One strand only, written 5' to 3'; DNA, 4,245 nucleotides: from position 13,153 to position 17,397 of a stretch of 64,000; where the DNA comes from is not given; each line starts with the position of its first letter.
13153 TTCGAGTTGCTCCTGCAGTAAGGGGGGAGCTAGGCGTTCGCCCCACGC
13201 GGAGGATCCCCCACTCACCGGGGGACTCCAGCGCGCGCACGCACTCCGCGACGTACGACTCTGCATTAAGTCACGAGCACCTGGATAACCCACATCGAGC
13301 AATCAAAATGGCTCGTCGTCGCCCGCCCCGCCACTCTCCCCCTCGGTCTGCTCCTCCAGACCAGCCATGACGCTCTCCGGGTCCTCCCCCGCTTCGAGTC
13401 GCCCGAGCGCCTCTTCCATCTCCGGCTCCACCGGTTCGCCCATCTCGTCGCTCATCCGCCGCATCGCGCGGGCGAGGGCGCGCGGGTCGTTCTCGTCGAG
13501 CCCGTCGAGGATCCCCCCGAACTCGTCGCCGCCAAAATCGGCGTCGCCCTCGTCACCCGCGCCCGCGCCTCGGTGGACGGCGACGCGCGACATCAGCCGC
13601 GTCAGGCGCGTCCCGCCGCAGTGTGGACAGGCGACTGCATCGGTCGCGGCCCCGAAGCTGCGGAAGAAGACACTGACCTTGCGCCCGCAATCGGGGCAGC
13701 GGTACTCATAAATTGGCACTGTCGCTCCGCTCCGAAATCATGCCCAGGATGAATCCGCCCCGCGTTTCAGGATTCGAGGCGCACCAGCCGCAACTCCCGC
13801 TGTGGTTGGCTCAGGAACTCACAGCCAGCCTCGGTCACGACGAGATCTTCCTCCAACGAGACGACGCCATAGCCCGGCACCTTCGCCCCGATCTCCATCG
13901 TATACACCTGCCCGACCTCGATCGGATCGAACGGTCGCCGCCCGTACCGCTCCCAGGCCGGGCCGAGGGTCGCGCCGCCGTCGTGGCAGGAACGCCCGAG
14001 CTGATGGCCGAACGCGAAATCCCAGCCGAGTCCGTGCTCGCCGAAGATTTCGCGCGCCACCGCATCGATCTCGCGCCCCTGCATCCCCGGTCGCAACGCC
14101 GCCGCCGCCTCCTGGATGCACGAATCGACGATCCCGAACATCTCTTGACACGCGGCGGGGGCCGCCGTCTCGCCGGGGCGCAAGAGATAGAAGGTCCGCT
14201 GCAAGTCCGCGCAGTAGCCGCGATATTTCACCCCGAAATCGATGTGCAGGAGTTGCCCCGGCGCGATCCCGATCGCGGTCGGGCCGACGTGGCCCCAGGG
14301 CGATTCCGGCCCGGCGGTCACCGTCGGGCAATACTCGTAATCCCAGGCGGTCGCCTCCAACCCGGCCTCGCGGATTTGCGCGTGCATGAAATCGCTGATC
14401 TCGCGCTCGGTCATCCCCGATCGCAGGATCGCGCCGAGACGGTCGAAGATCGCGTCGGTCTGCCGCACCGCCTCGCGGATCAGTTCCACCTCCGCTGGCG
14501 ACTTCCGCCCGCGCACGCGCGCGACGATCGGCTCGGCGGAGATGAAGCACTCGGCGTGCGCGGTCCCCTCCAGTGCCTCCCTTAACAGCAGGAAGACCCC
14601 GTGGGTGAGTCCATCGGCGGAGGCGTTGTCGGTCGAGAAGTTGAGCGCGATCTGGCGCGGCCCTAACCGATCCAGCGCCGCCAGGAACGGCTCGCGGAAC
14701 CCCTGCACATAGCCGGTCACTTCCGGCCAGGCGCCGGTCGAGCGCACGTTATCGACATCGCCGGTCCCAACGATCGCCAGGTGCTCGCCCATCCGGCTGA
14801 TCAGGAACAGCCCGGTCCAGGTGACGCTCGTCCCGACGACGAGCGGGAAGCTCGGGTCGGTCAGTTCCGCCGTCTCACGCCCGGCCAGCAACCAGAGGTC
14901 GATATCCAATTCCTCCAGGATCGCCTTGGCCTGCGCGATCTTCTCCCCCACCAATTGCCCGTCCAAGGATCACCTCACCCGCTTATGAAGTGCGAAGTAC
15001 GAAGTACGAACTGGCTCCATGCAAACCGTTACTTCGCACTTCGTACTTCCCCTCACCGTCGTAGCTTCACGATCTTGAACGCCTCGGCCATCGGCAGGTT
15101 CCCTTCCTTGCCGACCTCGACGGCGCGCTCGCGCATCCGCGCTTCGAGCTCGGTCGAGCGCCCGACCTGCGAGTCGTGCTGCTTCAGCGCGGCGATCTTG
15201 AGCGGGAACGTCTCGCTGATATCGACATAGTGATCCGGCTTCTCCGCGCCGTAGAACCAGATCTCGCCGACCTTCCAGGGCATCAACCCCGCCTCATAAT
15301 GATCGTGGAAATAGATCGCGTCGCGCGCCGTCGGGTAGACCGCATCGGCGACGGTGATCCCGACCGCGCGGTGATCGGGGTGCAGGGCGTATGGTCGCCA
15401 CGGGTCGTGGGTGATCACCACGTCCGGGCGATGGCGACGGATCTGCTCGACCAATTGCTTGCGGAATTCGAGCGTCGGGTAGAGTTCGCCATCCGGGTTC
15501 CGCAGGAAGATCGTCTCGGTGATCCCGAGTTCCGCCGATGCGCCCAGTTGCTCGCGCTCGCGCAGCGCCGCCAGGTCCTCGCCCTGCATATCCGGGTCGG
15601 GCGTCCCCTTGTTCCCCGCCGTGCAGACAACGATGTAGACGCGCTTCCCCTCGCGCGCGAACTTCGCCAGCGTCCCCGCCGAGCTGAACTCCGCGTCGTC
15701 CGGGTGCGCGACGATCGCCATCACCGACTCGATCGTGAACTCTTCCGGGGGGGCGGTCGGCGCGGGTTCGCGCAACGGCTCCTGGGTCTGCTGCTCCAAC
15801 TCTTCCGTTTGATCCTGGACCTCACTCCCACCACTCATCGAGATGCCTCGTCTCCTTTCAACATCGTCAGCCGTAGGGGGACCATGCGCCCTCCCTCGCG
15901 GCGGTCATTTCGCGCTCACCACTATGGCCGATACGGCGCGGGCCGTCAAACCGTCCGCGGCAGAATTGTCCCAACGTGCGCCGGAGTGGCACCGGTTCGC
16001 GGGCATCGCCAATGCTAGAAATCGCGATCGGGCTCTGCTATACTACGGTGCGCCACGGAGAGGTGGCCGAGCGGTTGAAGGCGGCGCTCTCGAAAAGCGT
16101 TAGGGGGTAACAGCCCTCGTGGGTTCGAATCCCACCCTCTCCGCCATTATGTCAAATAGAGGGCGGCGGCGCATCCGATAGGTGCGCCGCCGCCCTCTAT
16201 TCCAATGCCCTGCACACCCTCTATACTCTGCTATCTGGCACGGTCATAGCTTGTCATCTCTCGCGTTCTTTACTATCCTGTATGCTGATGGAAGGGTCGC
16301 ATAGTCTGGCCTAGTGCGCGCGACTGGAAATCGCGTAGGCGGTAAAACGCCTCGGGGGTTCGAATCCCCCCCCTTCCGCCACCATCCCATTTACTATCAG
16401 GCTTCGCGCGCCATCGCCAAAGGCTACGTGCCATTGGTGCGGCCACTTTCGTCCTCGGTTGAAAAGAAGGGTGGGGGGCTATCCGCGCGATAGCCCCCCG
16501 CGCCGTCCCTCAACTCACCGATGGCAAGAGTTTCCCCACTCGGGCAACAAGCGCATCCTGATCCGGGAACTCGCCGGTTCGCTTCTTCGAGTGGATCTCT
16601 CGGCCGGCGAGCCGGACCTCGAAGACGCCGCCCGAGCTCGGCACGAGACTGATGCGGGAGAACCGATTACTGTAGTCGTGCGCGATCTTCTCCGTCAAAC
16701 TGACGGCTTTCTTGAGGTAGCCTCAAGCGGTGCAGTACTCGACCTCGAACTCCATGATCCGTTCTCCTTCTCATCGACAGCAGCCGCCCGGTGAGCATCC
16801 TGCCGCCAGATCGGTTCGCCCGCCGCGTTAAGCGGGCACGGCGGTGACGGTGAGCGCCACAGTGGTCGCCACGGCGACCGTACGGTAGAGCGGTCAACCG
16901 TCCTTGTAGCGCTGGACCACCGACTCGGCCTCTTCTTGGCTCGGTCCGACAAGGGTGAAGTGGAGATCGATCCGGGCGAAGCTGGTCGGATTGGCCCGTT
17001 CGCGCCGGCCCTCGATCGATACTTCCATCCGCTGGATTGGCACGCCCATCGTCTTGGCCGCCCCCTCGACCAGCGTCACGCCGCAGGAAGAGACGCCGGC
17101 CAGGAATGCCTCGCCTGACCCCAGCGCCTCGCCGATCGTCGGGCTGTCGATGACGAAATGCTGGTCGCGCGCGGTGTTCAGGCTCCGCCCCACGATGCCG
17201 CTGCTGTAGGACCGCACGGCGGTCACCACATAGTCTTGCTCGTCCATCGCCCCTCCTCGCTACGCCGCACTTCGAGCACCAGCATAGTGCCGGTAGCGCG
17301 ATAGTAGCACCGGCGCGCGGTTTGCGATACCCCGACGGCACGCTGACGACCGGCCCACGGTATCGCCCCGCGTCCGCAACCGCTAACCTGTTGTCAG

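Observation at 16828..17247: OsmC/YhfA-family gene truncated by ORF calling at a probable Sec codon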

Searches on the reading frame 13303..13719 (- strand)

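Call 42: search_protein_families(library=pfam, proteins=[window:13303-13719:-], max_evalue=0.001)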
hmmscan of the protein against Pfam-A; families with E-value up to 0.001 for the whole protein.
window:13303-13719:- (138 aa): 4 families
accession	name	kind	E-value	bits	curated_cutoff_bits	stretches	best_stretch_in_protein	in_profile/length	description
PF09723.15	Zn_ribbon_8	-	1.5e-14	54.1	34.4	1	1-43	1-41/41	Zinc ribbon domain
PF17283.8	Zn_ribbon_SprT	-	0.00036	20.9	28.1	1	4-37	3-33/38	SprT-like zinc ribbon domain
PF24460.1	DUF7575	-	0.00073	19.3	28.5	0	27-36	2-11/28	Domain of unknown function (DUF7575)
PF13248.11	Zn_ribbon_3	-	0.00086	19.1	27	0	25-35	13-23/26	zinc-ribbon domain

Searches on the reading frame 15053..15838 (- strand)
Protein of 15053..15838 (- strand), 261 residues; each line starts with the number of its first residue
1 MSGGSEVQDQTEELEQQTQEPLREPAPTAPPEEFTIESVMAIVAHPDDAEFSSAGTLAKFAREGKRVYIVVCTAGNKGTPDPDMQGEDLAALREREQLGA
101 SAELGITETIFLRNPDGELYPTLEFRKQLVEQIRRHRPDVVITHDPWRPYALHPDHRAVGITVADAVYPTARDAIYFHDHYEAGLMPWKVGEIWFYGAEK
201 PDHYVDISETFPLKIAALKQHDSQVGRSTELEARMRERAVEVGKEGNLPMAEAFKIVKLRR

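Call 42: search_protein_families(library=pfam, proteins=[window:15053-15838:-], max_evalue=0.001)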
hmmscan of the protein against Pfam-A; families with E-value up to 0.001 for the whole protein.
window:15053-15838:- (261 aa): 2 families
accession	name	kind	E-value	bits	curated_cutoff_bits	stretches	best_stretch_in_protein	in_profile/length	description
PF02585.22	PIG-L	-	6e-32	111.3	28.2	1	40-166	1-128/129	GlcNAc-PI de-N-acetylase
PF13439.12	Glyco_transf_4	-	0.00018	22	28.5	1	60-154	15-89/170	Glycosyltransferase Family 4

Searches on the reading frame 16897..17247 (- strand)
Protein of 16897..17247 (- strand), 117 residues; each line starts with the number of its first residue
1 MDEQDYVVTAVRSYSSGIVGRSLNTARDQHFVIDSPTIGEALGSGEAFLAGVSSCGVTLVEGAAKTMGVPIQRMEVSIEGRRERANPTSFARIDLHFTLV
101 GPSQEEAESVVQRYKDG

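Call 6: search_protein_families(library=pfam, proteins=[window:16897-17247:-], max_evalue=0.1)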
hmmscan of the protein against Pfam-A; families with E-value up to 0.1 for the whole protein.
seq(117 aa): 1 family
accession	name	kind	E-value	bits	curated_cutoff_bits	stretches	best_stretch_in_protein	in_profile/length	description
PF02566.24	OsmC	-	2.6e-08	34.7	27.5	1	40-114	4-81/100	OsmC-like protein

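Call 62: search_protein_representatives(protein=window:16897-17247:-)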
Query: 117 residues. Proteins with E-value up to 0.001 (for the whole library): 225; up to 1e-10: 77; up to 1e-30: 2. The best 150 are listed.
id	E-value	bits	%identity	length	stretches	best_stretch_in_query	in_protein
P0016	2.8e-39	149.5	62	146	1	5-116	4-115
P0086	1.0e-34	134.8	58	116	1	4-115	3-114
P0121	3.5e-30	120.3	54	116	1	2-117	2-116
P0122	1.6e-28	115.0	52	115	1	6-117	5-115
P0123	3.5e-28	113.8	51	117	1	2-115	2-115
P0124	6.2e-28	113.1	56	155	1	5-115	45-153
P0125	1.7e-25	105.2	49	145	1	3-115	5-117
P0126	6.0e-25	103.5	51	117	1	5-111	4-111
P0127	8.8e-25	102.9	52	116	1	7-116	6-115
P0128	1.0e-24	102.8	61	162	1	34-116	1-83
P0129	1.4e-23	99.0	46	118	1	2-115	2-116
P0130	9.5e-23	96.4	44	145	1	5-115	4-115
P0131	1.2e-21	92.8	47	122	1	8-115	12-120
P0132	1.5e-21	92.6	45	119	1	4-115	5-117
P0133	2.3e-21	91.9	46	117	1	6-115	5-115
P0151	5.3e-17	77.9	40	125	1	3-115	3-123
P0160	2.3e-15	72.7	39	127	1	2-116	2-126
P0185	1.3e-11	60.6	33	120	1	9-114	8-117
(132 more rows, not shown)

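Call 63: find_encoding_contigs(protein=P0160, flank=400, max_places=1)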
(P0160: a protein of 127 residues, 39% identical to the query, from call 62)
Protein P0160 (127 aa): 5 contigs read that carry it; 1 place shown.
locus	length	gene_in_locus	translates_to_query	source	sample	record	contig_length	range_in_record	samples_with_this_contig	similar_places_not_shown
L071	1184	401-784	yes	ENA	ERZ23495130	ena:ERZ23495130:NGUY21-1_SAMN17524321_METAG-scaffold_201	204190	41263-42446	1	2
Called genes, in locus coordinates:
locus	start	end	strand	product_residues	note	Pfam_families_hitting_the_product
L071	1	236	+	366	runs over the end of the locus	PF00753:Lactamase_B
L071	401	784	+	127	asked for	PF02566:OsmC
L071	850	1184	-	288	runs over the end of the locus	PF00561:Abhydrolase_1, PF12146:Hydrolase_4 (weak), PF12697:Abhydrolase_6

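Call 64: find_encoding_contigs(protein=P0185, flank=400, max_places=1)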
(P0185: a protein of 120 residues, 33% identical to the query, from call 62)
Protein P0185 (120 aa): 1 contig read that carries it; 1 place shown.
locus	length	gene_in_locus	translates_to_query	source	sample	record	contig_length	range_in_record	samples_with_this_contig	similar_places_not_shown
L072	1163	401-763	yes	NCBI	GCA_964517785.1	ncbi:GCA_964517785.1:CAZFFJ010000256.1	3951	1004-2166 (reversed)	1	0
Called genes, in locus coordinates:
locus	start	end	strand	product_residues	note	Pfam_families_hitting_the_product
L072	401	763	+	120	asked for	PF02566:OsmC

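Call 65: find_encoding_contigs(protein=P0151, flank=400, max_places=1)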
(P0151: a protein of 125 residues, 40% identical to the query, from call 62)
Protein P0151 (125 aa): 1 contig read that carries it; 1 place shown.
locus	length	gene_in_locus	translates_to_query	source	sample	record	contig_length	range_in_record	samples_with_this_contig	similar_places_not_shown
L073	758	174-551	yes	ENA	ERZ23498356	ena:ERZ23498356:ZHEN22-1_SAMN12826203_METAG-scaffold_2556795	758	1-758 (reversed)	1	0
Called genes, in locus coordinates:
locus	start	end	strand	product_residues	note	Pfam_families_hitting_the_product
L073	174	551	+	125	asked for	PF02566:OsmC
